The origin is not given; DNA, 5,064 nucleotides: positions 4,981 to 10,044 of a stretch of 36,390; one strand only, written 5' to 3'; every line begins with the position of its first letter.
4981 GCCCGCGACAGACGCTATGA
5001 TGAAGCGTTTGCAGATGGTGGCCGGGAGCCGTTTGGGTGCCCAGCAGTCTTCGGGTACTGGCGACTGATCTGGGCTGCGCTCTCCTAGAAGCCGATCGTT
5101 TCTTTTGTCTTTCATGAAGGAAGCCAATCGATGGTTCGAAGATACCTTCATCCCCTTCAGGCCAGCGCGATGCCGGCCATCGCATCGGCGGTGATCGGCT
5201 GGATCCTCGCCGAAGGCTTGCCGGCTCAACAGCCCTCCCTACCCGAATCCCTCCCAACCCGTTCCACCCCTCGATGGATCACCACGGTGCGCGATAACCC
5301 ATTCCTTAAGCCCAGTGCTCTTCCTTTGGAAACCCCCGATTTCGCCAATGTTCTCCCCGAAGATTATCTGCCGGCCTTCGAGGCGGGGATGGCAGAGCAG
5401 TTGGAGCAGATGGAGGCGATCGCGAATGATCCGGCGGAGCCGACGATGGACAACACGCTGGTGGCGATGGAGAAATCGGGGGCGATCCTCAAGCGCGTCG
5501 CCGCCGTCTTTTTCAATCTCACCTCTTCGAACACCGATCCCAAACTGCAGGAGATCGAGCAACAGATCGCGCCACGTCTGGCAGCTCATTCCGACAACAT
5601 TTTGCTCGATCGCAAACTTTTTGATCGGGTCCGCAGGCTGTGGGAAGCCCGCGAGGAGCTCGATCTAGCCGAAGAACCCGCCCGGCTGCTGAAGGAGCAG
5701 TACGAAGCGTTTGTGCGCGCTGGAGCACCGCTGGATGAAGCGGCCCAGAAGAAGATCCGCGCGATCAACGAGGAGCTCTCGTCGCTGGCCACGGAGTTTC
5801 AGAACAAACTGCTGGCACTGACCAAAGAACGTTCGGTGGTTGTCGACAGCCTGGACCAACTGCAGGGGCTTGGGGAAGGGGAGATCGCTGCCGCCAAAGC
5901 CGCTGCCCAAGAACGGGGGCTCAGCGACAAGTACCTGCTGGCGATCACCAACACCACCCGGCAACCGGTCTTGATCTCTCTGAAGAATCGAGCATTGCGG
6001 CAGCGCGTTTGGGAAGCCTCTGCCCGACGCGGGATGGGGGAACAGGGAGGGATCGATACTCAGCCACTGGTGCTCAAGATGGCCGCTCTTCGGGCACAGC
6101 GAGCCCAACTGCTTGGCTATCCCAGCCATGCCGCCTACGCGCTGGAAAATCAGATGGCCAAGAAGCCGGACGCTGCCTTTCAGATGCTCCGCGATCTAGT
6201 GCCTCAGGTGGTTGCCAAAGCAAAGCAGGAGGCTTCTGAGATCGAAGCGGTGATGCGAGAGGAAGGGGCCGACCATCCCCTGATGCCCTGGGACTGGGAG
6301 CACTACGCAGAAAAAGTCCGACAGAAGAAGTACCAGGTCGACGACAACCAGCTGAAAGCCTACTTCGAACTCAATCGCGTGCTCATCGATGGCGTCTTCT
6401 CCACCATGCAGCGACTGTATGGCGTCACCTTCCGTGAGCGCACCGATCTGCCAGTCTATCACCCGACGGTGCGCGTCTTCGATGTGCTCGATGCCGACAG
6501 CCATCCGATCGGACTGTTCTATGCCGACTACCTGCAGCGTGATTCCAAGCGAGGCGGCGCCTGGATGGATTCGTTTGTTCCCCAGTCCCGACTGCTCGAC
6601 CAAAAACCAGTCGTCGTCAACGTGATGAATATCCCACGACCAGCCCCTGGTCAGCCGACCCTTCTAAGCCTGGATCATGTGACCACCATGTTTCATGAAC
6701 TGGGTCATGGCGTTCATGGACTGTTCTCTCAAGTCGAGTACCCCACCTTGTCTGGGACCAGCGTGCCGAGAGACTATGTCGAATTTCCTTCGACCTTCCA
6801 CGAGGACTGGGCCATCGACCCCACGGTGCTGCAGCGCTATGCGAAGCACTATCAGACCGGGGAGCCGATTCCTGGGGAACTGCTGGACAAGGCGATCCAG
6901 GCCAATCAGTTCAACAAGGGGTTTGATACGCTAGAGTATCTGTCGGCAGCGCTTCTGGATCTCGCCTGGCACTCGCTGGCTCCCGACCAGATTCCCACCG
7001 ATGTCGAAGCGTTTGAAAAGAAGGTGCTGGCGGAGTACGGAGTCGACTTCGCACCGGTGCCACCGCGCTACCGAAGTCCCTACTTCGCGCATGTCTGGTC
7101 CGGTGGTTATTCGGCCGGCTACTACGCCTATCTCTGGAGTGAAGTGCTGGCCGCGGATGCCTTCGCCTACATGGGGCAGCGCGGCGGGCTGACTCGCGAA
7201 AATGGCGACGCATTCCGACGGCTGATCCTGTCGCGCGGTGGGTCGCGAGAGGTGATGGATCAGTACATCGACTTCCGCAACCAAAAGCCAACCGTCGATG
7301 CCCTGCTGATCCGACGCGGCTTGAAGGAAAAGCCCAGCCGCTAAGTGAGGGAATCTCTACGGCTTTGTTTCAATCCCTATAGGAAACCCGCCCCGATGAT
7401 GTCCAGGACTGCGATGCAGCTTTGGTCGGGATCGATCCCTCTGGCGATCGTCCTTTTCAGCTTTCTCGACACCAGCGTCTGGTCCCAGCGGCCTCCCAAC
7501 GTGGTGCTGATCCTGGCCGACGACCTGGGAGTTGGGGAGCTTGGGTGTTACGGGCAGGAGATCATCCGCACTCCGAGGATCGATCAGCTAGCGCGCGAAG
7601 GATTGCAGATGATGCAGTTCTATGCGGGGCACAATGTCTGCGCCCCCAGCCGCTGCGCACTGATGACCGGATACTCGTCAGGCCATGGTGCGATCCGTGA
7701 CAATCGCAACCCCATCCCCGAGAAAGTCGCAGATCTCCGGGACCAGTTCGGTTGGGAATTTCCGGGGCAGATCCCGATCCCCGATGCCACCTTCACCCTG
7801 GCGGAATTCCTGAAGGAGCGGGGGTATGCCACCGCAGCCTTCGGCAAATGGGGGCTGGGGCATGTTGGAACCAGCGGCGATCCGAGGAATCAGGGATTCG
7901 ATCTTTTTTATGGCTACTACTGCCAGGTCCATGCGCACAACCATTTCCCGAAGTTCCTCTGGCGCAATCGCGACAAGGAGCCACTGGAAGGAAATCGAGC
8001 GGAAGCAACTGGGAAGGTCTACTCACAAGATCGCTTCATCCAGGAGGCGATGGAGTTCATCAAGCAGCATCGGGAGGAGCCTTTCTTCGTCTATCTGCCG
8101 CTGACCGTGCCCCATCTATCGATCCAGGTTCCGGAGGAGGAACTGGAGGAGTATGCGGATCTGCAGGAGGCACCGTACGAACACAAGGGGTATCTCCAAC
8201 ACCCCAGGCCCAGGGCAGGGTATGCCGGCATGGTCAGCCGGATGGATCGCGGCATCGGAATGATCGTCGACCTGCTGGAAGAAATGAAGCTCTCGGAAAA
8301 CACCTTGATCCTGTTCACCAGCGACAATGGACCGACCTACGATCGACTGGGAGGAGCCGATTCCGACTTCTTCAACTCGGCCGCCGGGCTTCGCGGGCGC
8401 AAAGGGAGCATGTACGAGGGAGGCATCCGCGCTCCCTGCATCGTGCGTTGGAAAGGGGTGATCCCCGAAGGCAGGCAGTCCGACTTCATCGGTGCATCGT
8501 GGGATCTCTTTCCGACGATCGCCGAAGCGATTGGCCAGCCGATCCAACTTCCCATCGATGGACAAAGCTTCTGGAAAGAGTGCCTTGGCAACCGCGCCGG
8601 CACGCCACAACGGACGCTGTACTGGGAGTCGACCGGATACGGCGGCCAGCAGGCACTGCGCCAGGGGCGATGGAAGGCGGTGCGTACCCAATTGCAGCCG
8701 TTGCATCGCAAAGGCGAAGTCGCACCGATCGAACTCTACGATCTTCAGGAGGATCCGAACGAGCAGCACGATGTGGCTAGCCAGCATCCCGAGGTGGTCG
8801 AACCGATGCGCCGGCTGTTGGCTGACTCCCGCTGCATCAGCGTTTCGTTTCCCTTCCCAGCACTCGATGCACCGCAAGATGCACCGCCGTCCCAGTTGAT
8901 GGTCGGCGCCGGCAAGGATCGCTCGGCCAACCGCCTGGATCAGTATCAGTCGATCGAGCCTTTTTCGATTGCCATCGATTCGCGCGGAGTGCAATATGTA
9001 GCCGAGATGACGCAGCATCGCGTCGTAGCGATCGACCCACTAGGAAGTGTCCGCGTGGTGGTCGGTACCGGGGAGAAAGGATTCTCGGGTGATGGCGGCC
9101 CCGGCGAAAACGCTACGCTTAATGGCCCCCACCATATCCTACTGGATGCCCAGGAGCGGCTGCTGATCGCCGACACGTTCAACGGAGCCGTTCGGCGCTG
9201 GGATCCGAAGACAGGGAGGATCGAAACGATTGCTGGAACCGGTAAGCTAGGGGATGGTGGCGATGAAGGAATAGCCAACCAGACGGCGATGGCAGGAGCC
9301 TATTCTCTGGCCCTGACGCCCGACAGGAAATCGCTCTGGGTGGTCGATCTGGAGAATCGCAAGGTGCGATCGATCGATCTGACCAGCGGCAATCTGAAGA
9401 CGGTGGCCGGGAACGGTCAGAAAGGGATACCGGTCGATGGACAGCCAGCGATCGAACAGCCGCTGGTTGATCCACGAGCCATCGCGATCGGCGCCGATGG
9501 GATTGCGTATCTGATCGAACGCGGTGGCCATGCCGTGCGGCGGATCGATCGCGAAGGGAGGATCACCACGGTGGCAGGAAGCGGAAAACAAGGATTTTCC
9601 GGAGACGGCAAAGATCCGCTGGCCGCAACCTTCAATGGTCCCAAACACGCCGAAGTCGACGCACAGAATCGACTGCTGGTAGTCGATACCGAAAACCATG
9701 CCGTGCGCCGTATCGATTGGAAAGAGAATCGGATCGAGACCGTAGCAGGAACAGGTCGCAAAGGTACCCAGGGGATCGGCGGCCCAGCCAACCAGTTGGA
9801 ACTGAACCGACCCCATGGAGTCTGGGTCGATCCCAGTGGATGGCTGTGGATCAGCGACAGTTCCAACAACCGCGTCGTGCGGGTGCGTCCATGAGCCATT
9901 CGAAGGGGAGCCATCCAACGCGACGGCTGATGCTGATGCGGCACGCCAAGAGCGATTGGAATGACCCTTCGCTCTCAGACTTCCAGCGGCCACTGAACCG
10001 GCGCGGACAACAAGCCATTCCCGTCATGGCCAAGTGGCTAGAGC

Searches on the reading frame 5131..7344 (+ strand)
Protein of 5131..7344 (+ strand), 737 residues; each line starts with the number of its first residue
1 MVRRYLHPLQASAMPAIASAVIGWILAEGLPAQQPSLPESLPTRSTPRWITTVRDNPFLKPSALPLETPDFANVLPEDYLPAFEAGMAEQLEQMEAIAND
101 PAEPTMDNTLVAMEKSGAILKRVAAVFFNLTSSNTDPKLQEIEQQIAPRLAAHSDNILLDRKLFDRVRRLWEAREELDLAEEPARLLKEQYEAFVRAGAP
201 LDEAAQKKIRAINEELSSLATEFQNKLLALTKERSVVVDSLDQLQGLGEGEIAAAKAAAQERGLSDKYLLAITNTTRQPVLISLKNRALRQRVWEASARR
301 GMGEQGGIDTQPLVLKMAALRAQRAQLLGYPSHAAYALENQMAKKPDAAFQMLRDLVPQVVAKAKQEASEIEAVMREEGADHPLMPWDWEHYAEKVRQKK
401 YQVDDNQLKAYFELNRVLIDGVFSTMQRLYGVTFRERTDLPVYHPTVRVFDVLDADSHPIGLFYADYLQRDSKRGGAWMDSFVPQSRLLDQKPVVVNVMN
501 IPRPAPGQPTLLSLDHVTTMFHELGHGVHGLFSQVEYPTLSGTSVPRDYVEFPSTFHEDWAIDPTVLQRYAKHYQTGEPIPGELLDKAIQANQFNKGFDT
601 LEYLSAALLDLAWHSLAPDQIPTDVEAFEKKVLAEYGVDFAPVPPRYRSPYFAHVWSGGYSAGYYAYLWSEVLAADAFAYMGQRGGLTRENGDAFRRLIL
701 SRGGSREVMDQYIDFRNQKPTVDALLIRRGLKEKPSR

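Call 4: search_protein_families(library=pfam, proteins=[window:5131-7344:+], max_evalue=0.01)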
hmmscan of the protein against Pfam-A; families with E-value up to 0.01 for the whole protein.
window:5131-7344:+ (737 aa): 1 family
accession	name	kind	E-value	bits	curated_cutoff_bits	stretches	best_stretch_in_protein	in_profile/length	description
PF01432.26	Peptidase_M3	-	1.9e-128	430.1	27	1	281-729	2-455/457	Peptidase family M3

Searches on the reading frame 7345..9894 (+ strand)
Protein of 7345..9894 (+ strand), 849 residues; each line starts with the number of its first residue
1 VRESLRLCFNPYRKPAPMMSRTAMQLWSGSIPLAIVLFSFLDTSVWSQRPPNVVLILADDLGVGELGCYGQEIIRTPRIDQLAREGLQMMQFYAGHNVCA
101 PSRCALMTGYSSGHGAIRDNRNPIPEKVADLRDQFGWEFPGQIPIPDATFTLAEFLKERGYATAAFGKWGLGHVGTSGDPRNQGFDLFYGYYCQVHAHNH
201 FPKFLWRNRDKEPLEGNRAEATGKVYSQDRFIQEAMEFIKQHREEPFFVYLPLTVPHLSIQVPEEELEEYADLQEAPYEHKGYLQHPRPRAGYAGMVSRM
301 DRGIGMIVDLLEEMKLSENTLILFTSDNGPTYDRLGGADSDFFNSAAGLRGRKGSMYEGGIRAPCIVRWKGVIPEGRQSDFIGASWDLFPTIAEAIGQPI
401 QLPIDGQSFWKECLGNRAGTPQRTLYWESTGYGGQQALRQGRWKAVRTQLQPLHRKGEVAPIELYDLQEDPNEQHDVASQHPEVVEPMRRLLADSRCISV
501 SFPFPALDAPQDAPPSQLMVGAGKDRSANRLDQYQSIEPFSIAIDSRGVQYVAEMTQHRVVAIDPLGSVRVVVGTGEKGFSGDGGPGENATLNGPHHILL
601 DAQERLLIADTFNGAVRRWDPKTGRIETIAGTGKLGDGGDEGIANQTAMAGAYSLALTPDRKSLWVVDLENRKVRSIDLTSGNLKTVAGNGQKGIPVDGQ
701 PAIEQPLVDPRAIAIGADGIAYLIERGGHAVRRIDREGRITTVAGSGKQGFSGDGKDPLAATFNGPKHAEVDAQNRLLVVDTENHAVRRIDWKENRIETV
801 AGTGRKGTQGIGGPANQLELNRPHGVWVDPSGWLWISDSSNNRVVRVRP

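Call 4: search_protein_families(library=pfam, proteins=[window:7345-9894:+], max_evalue=0.01)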
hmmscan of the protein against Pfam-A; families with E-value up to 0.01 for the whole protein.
window:7345-9894:+ (849 aa): 6 families
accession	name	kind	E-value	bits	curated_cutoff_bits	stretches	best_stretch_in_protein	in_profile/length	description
PF00884.28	Sulfatase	-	9.6e-56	189.7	25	1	51-397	1-300/301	Sulfatase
PF25021.1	TEN_NHL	-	3.4e-18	66.2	27.1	1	647-747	69-179/357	Teneurin NHL domain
PF16347.10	SGSH_C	-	7.4e-11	42.9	29.3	1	354-492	9-148/154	N-sulphoglucosamine sulphohydrolase, C-terminal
PF01436.27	NHL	-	4.5e-10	39.5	20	1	820-845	1-26/28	NHL repeat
PF08450.18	SGL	-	7.6e-05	22.9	26.3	0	537-572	184-219/246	SMP-30/Gluconolactonase/LRE-like region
PF24684.1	Vgb_lyase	-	0.00038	19.8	50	0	709-742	98-131/290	Virginiamycin B lyase family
